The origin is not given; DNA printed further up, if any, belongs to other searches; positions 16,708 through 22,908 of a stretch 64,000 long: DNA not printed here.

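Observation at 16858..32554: Giant secreted YD-like repeat proteins embedded inside an exopolysaccharide operon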

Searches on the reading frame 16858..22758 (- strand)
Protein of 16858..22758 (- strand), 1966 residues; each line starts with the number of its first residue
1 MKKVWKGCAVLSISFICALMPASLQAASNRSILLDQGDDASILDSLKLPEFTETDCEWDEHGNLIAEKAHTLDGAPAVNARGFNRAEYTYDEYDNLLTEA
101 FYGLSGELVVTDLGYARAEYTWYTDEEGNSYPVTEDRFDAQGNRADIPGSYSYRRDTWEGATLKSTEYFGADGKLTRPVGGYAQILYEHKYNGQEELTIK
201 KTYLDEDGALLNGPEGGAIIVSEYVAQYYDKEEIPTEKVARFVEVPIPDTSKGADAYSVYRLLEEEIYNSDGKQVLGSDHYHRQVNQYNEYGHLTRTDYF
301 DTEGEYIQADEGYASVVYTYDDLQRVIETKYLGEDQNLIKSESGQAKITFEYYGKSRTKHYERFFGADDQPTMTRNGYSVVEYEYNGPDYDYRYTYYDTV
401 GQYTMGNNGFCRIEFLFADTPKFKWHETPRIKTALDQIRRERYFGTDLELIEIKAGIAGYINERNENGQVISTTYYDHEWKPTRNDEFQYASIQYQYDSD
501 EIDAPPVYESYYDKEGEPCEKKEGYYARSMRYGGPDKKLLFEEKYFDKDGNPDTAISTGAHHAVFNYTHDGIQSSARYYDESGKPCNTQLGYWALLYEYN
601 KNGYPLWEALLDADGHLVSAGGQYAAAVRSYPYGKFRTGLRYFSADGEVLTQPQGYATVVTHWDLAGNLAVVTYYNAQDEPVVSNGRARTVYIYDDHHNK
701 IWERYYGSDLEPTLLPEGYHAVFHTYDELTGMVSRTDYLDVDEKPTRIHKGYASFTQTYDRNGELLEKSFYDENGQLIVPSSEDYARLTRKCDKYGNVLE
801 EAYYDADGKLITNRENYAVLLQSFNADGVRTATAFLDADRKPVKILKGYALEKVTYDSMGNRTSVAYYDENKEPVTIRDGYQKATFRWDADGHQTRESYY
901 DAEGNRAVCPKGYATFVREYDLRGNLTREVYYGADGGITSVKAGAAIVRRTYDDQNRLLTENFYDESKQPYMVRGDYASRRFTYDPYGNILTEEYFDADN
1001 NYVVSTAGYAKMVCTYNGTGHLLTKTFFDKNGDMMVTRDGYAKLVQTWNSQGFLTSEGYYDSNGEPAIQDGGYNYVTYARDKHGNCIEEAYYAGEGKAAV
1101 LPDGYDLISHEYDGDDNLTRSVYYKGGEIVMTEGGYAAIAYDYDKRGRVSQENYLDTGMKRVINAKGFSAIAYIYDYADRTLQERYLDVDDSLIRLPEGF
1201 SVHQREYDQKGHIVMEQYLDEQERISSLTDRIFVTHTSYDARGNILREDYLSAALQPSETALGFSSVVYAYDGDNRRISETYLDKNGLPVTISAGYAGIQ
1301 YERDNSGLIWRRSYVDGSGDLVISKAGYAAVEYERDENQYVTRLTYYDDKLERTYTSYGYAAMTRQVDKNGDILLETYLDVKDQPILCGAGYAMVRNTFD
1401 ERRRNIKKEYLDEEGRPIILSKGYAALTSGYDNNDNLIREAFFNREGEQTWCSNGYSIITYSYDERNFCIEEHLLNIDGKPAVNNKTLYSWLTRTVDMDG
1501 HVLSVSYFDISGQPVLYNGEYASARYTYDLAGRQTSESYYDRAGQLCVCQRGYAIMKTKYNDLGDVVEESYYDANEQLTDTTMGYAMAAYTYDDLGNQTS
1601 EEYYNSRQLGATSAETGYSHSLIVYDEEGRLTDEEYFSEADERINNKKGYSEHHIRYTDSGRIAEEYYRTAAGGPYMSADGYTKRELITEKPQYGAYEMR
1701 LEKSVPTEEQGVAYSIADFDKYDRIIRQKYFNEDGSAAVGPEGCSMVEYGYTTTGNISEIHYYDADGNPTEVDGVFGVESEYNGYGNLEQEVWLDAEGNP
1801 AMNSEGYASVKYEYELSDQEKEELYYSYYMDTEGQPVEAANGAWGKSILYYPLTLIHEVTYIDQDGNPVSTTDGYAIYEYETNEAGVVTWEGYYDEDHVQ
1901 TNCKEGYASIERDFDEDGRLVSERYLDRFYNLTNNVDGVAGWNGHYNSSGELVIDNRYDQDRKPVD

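Call 6: search_protein_families(library=pfam, proteins=[window:16858-22758:-], max_evalue=1)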
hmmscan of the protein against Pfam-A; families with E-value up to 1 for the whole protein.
window:16858-22758:- (1966 aa): 2 families
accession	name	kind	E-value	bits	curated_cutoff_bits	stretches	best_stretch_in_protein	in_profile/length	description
PF12142.13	PPO1_DWL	-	0.014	15.6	20.8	0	864-878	11-25/52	Polyphenol oxidase middle domain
PF05423.18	Mycobact_memb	-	0.14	12.5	21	0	1752-1775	58-81/139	Mycobacterium membrane protein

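Call 7: search_protein_families(library=ncbifam, proteins=[window:16858-22758:-], max_evalue=1)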
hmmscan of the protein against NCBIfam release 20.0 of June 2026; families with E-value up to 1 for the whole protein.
window:16858-22758:- (1966 aa): 0 families

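Call 26: find_homologous_proteins(query=window:16858-22758:-, max_evalue=1e-100)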
Query window:16858-22758:- (1966 aa): 7 proteins with E <= 1e-100 among 6505 candidates.
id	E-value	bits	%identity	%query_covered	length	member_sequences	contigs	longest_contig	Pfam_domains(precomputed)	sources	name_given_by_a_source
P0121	0.0e+0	1949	49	97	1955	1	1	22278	-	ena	-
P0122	6.2e-285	967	45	53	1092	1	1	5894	-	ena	-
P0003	4.2e-221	756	26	95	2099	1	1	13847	PF17836.8,PF05593.20,PF27244.1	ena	-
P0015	3.2e-105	371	27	67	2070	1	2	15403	-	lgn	-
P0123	3.1e-102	362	26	54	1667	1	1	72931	PF05593.20,PF20703.4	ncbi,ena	-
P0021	7.8e-102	360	26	66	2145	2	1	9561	-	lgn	-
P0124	9.5e-101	357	25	75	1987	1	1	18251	-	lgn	-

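Call 27: find_encoding_contigs(protein=P0121, flank=10000, max_places=2)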
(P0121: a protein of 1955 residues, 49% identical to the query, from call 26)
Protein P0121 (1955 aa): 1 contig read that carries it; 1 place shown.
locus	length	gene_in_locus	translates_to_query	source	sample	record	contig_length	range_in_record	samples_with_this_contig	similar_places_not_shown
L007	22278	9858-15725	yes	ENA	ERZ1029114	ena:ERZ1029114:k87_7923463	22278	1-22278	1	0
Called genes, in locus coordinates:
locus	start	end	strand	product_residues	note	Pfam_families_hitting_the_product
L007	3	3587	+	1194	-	?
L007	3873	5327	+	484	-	PF08323:Glyco_transf_5, PF13439:Glyco_transf_4 (faint), PF13579:Glyco_trans_4_4 (weak), PF00534:Glycos_transf_1, PF13692:Glyco_trans_1_4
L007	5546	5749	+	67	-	-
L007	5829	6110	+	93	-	PF05402:PqqD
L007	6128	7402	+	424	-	PF04055:Radical_SAM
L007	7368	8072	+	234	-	PF27840:ScmC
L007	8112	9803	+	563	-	PF02706:Wzz, PF01656:CbiA, PF06564:CBP_BcsQ, PF09140:MipZ (faint), PF10609:ParA, PF13614:AAA_31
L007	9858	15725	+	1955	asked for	-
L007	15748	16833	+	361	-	PF03816:LytR_cpsA_psr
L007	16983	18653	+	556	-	PF00664:ABC_membrane, PF02463:SMC_N (faint), PF00005:ABC_tran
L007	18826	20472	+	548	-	PF01301:Glyco_hydro_35 (weak), PF18120:DUF5597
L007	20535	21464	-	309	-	PF00892:EamA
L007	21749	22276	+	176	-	?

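Call 29: find_related_loci(query=window:16858-22758:-, collection=genome_contigs, flank=10000)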
Query window:16858-22758:- (1966 aa) in genome_contigs; peptide patterns used: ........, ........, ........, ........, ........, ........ (x = any residue, [..] = any of these).
14 stretches matched a pattern; 1 encode a relative of the query (tblastn E <= 1e-3); 1 distinct loci.
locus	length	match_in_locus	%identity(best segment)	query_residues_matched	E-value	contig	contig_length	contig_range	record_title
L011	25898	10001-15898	85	1-1965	0e+0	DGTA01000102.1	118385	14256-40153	MAG TPA_asm: Lachnospiraceae bacterium UBA4348 UBA4348_contig_2473, whole genome shotgun sequence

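Call 32: find_related_loci(query=A1, collection=metagenome_contigs, flank=10000)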
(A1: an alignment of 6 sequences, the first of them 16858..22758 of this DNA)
Query A1 (1966 aa) in metagenome_contigs; peptide patterns used: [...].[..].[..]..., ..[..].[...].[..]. (x = any residue, [..] = any of these).
330 stretches matched a pattern; 17 encode a relative of the query (tblastn E <= 1e-3); 17 distinct loci.
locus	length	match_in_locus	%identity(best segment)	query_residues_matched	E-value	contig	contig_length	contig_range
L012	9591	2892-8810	54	1-1966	0e+0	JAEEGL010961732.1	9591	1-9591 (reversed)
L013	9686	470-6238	51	36-1966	0e+0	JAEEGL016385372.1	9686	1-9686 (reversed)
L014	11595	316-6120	50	32-1966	0e+0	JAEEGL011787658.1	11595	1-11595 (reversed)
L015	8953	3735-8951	54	3-1966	0e+0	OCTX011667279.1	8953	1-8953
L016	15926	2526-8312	50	45-1966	0e+0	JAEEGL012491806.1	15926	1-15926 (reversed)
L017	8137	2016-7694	49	43-1966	0e+0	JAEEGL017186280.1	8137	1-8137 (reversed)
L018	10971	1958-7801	48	3-1966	0e+0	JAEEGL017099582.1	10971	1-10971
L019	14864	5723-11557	50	39-1966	0e+0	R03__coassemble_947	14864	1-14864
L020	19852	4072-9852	50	30-1966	0e+0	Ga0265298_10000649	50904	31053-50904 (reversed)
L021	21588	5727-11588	49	45-1966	0e+0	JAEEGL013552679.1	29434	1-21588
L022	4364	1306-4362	51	32-1965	0e+0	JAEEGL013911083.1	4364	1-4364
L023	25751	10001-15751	51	37-1966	0e+0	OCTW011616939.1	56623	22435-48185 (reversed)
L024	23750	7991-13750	53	45-1966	0e+0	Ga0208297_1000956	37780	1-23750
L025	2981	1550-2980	50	46-1958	9e-143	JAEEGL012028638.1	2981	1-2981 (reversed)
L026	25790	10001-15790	47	41-1966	0e+0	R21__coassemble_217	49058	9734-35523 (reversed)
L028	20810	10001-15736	48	39-1966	0e+0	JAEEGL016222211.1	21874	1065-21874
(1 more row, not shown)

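Call 36: find_homologous_proteins(query=A2, max_evalue=1e-50)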
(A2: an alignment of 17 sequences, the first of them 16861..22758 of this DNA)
Query A2 (17 sequences) (1966 aa, profile of the alignment): 47 proteins with E <= 1e-50 among 8000 candidates.
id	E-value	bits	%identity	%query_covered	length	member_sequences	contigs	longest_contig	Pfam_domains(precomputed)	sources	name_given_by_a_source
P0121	0.0e+0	3158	49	97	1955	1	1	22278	-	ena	-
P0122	0.0e+0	1672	45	53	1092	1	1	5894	-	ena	-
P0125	0.0e+0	1495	42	53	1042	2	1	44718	PF05593.20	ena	-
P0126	0.0e+0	1256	49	44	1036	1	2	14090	-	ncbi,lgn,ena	-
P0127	0.0e+0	1244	49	45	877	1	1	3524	-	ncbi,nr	ncbi:MAG: hypothetical protein IIY55_01945, partial [Blautia sp.]|nr:hypothetical protein [Blautia s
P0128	0.0e+0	1177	46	43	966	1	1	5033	-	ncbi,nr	ncbi:MAG: hypothetical protein Q4C02_09065, partial [Eubacteriales bacterium]|nr:hypothetical protei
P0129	0.0e+0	1172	51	40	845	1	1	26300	-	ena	-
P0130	0.0e+0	1140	47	36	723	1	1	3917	-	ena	-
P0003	0.0e+0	1070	26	95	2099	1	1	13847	PF17836.8,PF05593.20,PF27244.1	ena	-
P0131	0.0e+0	1035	46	36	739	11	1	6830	-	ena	-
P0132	3.5e-251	855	47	30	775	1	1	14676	-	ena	-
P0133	3.3e-182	627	29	44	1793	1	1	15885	PF17820.8,PF13180.13,PF20703.4,PF13191.13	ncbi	-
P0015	1.3e-170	588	27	67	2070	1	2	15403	-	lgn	-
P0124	3.2e-165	570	25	75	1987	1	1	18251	-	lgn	-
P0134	2.8e-163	564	27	70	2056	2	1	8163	-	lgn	-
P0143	2.8e-112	395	26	38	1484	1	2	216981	-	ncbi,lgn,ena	-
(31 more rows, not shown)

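Call 49: search_protein_families(library=pfam, proteins=[L020:822-2327:+, L021:3431-3907:+, L016:236-712:+, L021:1-2889:+, L024:3691-5625:+, L024:5439-6293:+, L026:7349-8356:+, L007:3-3584:+, L023:7002-8225:-], max_evalue=0.001)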
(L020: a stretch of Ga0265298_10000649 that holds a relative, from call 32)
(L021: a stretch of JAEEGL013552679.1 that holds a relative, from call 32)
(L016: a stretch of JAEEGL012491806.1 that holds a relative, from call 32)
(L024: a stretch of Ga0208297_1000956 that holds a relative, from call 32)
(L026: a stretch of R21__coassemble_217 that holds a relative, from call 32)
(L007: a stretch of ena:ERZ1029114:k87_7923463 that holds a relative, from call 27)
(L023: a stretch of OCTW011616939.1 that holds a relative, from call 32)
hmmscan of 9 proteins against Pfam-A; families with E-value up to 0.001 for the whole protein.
L020:822-2327:+ (502 aa): 0 families

L021:3431-3907:+ (159 aa): 3 families
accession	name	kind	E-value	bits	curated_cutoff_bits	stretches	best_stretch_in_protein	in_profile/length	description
PF04542.20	Sigma70_r2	-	1.6e-18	66.7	24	1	10-74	2-67/71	Sigma-70 region 2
PF04545.22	Sigma70_r4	-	2e-10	40.5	24.1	1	107-156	1-50/50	Sigma-70, region 4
PF08281.18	Sigma70_r4_2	-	1.1e-09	38.2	25.7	1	102-153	2-53/54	Sigma-70, region 4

L016:236-712:+ (159 aa): 3 families
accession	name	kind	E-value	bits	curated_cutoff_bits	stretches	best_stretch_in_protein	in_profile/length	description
PF04542.20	Sigma70_r2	-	8.4e-19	67.6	24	1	9-74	1-67/71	Sigma-70 region 2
PF04545.22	Sigma70_r4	-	1.5e-10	40.8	24.1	1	107-156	1-50/50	Sigma-70, region 4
PF08281.18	Sigma70_r4_2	-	1.1e-09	38.2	25.7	1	102-153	2-53/54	Sigma-70, region 4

L021:1-2889:+ (963 aa): 1 family
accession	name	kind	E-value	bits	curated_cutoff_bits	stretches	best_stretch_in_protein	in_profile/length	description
PF18676.6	MBG_2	-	3.1e-12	47.4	25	3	225-296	1-71/72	MBG domain (YGX type)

L024:3691-5625:+ (645 aa): 2 families
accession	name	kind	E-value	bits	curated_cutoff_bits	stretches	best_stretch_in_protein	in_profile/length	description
PF02518.31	HATPase_c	-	8.6e-26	91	26.4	1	539-642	1-110/111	Histidine kinase-, DNA gyrase B-, and HSP90-like ATPase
PF00512.31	HisKA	-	5.6e-17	62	26.9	1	428-491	2-61/66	His Kinase A (phospho-acceptor) domain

L024:5439-6293:+ (285 aa): 2 families
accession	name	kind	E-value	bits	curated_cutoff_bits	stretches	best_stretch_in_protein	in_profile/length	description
PF00072.30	Response_reg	-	3.1e-24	85.7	30.2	1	67-176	1-111/111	Response regulator receiver domain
PF00486.34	Trans_reg_C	-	5.1e-15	55.8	26.2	1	209-282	3-77/77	Transcriptional regulatory protein, C terminal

L026:7349-8356:+ (336 aa): 0 families

L007:3-3584:+ (1194 aa): 2 families
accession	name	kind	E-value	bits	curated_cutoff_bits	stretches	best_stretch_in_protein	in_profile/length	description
PF04886.17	PT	-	7.4e-39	131.4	26.2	1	144-175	1-32/36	PT disordered repeat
PF08239.17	SH3_3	-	1e-19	70.9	27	2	762-815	2-53/54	Bacterial SH3 domain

L023:7002-8225:- (408 aa): 4 families
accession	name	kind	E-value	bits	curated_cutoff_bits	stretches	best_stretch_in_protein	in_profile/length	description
PF00004.35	AAA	-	4.9e-20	72.7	21.2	1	188-320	1-130/131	ATPase family associated with various cellular activities (AAA)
PF17866.7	AAA_lid_6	-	7e-20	71.3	24.3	1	345-405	1-60/60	AAA lid domain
PF01078.27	Mg_chelatase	-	0.00016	21.6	20.3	0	187-209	24-46/207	Magnesium chelatase, subunit ChlI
PF13401.12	AAA_22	-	0.00026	21.7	27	0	187-206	7-26/130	AAA domain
